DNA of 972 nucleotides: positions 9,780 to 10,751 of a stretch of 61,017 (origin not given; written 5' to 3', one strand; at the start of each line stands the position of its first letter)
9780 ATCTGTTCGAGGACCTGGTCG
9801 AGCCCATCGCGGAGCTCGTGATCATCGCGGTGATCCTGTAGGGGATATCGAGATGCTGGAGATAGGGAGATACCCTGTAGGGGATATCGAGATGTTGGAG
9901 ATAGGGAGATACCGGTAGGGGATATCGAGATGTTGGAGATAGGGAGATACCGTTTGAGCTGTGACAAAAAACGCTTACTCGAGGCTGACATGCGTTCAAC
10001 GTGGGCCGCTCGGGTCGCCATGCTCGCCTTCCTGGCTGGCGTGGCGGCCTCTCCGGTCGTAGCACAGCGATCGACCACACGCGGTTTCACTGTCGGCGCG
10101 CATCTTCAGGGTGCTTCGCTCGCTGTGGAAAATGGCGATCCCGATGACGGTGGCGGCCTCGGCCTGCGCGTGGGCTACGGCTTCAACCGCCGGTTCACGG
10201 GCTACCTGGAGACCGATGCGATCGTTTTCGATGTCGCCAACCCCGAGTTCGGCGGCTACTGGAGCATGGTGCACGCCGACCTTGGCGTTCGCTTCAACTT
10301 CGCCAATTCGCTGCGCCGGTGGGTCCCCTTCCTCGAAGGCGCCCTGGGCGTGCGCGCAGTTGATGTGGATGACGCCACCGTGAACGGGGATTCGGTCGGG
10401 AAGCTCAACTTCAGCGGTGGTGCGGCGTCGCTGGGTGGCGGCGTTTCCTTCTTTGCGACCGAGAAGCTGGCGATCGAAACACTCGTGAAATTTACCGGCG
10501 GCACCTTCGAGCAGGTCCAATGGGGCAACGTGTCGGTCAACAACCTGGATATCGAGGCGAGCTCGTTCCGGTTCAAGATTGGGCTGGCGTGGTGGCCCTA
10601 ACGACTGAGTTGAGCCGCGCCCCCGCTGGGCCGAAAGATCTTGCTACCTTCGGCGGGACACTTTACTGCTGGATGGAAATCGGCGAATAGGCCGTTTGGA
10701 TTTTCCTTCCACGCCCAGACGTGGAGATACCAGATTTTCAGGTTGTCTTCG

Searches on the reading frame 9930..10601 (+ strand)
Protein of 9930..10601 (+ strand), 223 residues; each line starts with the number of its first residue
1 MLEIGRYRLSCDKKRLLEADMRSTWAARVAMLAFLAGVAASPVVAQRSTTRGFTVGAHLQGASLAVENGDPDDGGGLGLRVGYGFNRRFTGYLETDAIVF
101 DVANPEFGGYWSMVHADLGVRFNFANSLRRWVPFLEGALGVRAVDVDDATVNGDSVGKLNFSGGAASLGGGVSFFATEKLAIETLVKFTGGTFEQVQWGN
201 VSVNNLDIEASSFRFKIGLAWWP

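Call 45: search_protein_families(library=pfam, proteins=[window:9930-10601:+], max_evalue=0.001)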
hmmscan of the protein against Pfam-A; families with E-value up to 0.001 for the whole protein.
window:9930-10601:+ (223 aa): 1 family
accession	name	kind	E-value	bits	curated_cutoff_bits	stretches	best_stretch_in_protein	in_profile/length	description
PF13505.12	OMP_b-brl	-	9.3e-10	39.4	28.7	1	32-206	3-167/175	Outer membrane protein beta-barrel domain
